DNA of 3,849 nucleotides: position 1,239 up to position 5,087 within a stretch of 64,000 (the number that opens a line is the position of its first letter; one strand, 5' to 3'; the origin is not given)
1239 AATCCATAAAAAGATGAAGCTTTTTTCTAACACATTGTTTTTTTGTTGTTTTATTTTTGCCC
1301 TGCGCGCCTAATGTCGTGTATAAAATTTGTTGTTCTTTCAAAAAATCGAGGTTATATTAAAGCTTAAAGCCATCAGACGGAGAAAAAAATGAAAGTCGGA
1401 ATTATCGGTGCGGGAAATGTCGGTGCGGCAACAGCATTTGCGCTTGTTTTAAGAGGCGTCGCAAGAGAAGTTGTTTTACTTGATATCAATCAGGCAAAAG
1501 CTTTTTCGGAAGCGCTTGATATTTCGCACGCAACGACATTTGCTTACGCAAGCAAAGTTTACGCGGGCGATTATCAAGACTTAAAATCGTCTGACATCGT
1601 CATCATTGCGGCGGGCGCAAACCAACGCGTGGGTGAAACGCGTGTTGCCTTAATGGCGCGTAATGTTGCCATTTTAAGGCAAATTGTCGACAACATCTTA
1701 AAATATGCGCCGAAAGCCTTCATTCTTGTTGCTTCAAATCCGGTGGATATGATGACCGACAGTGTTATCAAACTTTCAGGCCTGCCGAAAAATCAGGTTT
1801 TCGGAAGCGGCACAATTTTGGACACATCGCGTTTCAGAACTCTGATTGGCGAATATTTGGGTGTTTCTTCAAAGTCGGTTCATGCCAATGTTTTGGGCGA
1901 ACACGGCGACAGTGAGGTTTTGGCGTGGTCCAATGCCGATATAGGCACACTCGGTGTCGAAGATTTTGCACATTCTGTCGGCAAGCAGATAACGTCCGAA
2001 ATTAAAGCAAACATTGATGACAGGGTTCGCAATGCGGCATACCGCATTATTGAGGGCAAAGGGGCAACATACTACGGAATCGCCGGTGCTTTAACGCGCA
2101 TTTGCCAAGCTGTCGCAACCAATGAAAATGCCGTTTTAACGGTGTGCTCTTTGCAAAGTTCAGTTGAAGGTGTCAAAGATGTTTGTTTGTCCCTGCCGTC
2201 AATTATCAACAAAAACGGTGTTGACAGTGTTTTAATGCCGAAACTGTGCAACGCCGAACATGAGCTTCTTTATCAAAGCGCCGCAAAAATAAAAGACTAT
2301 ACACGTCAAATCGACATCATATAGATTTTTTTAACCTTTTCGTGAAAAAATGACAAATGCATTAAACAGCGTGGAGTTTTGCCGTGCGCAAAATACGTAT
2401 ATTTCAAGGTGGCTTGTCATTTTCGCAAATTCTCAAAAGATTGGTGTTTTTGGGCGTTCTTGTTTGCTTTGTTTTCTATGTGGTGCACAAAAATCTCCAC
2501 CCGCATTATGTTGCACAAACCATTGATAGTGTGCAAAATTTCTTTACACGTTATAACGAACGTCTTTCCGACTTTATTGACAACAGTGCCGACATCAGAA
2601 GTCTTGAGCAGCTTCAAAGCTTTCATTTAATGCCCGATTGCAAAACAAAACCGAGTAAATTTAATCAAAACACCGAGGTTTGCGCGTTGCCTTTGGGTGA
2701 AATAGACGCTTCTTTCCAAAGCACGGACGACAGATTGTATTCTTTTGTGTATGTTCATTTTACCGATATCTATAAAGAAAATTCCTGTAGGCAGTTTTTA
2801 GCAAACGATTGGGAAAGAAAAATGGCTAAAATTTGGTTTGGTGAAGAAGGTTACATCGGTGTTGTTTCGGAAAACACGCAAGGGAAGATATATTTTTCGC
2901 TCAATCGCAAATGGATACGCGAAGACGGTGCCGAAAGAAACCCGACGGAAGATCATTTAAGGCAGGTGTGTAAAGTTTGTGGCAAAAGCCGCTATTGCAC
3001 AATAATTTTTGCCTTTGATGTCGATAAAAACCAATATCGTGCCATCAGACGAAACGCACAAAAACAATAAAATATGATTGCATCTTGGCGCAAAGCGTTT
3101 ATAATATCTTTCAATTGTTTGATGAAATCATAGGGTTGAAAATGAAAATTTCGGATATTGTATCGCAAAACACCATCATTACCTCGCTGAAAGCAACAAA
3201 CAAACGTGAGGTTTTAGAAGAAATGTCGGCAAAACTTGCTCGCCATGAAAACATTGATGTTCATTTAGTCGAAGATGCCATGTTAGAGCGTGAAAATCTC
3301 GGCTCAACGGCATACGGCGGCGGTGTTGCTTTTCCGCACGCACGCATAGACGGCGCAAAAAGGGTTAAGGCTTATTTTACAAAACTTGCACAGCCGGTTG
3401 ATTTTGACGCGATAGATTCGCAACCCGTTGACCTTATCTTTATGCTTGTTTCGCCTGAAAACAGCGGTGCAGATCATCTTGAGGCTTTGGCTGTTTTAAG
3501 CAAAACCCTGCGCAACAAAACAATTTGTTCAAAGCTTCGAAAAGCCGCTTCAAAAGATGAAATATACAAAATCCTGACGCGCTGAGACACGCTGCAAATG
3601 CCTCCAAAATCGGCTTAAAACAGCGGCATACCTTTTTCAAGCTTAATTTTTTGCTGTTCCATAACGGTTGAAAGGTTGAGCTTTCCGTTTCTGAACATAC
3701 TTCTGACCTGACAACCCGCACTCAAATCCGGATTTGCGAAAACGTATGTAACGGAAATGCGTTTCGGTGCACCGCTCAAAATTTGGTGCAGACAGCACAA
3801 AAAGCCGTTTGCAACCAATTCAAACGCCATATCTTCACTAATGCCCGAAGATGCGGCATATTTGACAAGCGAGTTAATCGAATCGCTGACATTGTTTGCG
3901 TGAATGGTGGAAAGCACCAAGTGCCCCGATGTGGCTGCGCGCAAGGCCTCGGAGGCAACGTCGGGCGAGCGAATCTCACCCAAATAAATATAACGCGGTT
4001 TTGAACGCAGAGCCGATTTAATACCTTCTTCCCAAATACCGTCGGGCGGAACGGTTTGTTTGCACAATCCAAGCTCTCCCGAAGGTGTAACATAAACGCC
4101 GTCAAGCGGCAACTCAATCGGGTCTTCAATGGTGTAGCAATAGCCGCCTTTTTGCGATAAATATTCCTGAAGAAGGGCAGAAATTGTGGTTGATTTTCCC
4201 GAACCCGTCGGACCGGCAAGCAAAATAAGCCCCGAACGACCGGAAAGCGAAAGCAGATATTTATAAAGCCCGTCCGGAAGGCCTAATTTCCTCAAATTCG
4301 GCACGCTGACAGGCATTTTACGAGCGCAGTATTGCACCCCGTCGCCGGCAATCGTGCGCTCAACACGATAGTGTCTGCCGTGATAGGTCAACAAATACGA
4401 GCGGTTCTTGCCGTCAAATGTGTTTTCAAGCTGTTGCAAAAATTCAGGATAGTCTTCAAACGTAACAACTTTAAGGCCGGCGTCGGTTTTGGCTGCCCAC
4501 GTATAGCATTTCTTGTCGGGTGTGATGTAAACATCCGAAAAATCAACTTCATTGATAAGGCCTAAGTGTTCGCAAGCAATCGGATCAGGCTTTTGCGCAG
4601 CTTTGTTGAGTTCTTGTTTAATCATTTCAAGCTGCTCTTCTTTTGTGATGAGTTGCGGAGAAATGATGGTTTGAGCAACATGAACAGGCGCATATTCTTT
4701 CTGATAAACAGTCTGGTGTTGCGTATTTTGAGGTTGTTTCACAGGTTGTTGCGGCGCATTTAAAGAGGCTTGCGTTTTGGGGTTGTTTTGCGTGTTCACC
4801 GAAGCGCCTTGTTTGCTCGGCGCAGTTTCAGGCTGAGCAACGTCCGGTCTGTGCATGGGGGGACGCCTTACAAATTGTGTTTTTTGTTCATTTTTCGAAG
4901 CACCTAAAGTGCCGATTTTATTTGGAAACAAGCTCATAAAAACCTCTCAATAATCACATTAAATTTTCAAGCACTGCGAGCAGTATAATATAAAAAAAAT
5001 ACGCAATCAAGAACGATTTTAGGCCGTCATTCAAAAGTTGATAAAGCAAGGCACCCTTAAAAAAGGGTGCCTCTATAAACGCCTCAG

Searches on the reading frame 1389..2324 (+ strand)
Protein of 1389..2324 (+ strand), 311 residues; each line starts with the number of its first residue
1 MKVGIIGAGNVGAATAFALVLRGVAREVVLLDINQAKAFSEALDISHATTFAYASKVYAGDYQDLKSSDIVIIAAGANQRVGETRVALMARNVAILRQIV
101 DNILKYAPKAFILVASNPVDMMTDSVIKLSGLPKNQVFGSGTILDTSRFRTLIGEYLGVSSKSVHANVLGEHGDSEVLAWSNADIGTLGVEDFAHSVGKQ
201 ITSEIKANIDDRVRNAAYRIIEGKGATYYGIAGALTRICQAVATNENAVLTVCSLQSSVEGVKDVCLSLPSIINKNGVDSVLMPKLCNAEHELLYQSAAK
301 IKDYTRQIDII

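Call 6: search_protein_families(library=ncbifam, proteins=[window:1389-2324:+], max_evalue=0.00001)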
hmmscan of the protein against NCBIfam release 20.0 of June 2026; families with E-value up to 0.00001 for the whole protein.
window:1389-2324:+ (311 aa): 9 families
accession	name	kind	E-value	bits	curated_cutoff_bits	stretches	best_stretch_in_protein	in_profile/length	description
TIGR01771.1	L-LDH-NAD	equivalog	1.4e-106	356.2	303.55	1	5-302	1-298/299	L-lactate dehydrogenase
NF000824.0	PRK00066.1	subfamily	3.4e-103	345.3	339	1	2-308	8-314/316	L-lactate dehydrogenase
NF004863.0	PRK06223.1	subfamily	4.9e-76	255.8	283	1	1-309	4-308/313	malate dehydrogenase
TIGR01763.1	MalateDH_bact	equivalog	1.6e-57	195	351.85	1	1-304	2-301/305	malate dehydrogenase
NF041314.1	Malate_DH_Halo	equivalog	3.3e-50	171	550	1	2-306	3-301/304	malate dehydrogenase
TIGR01772.1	MDH_euk_gproteo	equivalog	2.2e-23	83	273.05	1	2-303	1-302/313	malate dehydrogenase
TIGR01756.1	LDH_protist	equivalog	3.5e-11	42.8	486.25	1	30-232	20-225/313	lactate dehydrogenase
TIGR01759.1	MalateDH-SF1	subfamily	4.7e-10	38.9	345.65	1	28-278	37-296/327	malate dehydrogenase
TIGR01758.1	MDH_euk_cyt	equivalog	6.6e-06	25.8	470.4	1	30-191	35-201/324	malate dehydrogenase, NAD-dependent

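Call 21: find_encoding_contigs(protein=window:1389-2324:+, flank=10000, max_places=3)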
Protein window:1389-2324:+ (311 aa): 3 contigs read that carry it; 2 places shown.
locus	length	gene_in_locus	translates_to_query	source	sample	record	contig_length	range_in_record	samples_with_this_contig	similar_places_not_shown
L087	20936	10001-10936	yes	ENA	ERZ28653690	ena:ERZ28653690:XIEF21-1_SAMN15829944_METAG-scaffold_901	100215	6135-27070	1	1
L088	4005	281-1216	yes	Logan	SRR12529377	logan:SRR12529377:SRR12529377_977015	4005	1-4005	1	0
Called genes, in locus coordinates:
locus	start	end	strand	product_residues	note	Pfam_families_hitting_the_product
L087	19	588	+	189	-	PF04296:YlxR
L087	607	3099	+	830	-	PF04760:IF2_N, PF00009:GTP_EFTU, PF01926:MMR_HSR1, PF22042:EF-G_D2, PF11987:IF-2, PF03144:GTP_EFTU_D2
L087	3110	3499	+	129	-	PF02033:RBFA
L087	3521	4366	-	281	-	PF12710:HAD (weak)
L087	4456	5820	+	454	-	PF00587:tRNA-synt_2b, PF03129:HGTP_anticodon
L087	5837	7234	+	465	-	PF02554:CstA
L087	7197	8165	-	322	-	PF02618:YceG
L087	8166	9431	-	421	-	PF00109:ketoacyl-synt, PF02801:Ketoacyl-synt_C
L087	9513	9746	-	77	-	PF00550:PP-binding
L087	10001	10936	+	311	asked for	PF00056:Ldh_1_N, PF02056:Glyco_hydro_4 (weak), PF02866:Ldh_1_C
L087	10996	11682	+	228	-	-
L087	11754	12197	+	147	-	PF00359:PTS_EIIA_2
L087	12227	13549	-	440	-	PF00437:T2SSE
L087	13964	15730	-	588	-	PF00091:Tubulin, PF12327:FtsZ_C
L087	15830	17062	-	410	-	PF11104:PilM_2 (faint), PF14450:FtsA (weak), PF02491:SHS2_FTSA, PF06723:MreB_Mbl, PF14450:FtsA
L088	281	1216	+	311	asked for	PF00056:Ldh_1_N, PF02056:Glyco_hydro_4 (weak), PF02866:Ldh_1_C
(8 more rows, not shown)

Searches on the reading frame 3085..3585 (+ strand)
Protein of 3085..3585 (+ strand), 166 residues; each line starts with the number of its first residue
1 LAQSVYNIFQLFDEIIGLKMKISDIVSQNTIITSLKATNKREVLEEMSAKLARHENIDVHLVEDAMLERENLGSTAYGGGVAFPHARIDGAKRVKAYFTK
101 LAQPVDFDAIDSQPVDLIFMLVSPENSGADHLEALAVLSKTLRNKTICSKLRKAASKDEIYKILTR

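Call 6: search_protein_families(library=ncbifam, proteins=[window:3085-3585:+], max_evalue=0.00001)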
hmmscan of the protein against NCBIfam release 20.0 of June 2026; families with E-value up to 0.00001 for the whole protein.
window:3085-3585:+ (166 aa): 9 families
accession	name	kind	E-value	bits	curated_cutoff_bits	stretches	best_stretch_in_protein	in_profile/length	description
TIGR01419.1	nitro_reg_IIA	equivalog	1.3e-38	132.1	138.7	1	21-165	1-144/145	PTS IIA-like nitrogen regulatory protein PtsN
NF008145.0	PRK10896.1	equivalog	1e-36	126.1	221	1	19-165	7-154/161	PTS IIA-like nitrogen regulatory protein PtsN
TIGR00848.1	fruA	subfamily_domain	4.5e-27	94.5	103.5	1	26-151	2-129/129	fructose PTS transporter subunit IIA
NF007389.0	PRK09913.1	equivalog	6.2e-19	68.4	151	1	27-165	5-143/148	PTS fructose transporter subunit IIA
NF007293.0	PRK09765.1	equivalog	8.5e-18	64.2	763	1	20-164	2-149/639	PTS 2-O-a-mannosyl-D-glycerate transporter subunit IIABC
NF008319.0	PRK11109.1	equivalog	4e-13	49.4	302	1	27-165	5-140/376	fused PTS fructose transporter subunit IIA/HPr protein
NF011663.0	PRK15083.1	subfamily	6.7e-11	40.9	589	1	26-165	497-635/639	PTS mannitol transporter subunit IICBA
NF007358.0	PRK09854.1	equivalog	9e-07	29.1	192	1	20-166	1-146/147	PTS mannitol transporter subunit IIA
NF010351.0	PRK13779.1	equivalog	5.2e-06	25.6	766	1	27-164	5-139/503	bifunctional PTS system fructose-specific transporter subunit IIA/HPr protein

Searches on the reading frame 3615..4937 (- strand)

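Call 3: search_protein_families(library=ncbifam, proteins=[window:3615-4937:-])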
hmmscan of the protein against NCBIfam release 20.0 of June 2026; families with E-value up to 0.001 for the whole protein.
window:3615-4937:- (440 aa): 18 families
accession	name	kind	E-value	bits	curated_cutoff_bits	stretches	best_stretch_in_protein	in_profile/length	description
TIGR01420.1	pilT_fam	subfamily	4.8e-32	111.5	319.1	1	190-388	80-268/343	PilT/PilU family type 4a pilus ATPase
NF041000.1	ATPase_ComGA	equivalog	8.1e-29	100.4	300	1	231-362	124-247/267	competence type IV pilus ATPase ComGA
TIGR02525.1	plasmid_TraJ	equivalog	2.1e-24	86.2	368.3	1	204-376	121-287/372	plasmid transfer ATPase TraJ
NF007755.0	PRK10436.1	equivalog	6.9e-24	84.3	617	1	214-359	197-334/465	type II secretion system protein GspE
TIGR02533.1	type_II_gspE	equivalog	1.3e-22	80.1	630.25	1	214-359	221-358/486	type II secretion system ATPase GspE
TIGR02538.1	type_IV_pilB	equivalog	4.3e-22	78.4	675.65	1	215-359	295-431/564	type IV-A pilus assembly ATPase PilB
NF053534.1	T4PilAsmATPsTfpB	equivalog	1.4e-21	76.6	850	1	211-359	311-451/584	type IV pilus assembly ATPase TfpB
TIGR02524.1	dot_icm_DotB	equivalog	1.3e-20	73.9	463.3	1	198-359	100-258/358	Dot/Icm type IV secretion system ATPase DotB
NF058587.1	archaellum_moto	equivalog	5.6e-13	48.5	550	1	207-357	246-393/527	archaellum flagellar ATPase motor FlaI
TIGR02788.1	VirB11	equivalog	9.2e-11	41.3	249.95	1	238-378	147-283/308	P-type DNA transfer ATPase VirB11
TIGR03819.1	heli_sec_ATPase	hypoth_equivalog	4.5e-10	39.2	373.15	1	223-384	166-324/340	TadA family conjugal transfer-associated ATPase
NF053672.1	bindosome_BasE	exception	7.3e-09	34.9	1000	1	227-356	262-387/512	bindosome assembly system ATPase subunit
NF010425.0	PRK13851.1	equivalog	1.6e-07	30.5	461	1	237-363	164-289/344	type IV secretion system protein VirB11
TIGR02782.1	TrbB_P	equivalog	5.9e-07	29.1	304.55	1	238-361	139-256/303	P-type conjugative transfer ATPase TrbB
NF010469.0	PRK13894.1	subfamily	9.5e-06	25.2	508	1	238-359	152-266/320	conjugal transfer ATPase TrbB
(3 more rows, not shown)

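Call 4: search_protein_families(library=pfam, proteins=[window:3615-4937:-])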
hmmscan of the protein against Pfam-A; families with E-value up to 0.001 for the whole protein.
window:3615-4937:- (440 aa): 2 families
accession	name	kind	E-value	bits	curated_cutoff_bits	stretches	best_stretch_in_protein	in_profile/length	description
PF00437.27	T2SSE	-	6.4e-30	104.5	24.9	1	210-362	117-260/370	Type II/IV secretion system protein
PF13191.12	AAA_16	-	3.1e-05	25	32.6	1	232-296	21-83/167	AAA ATPase domain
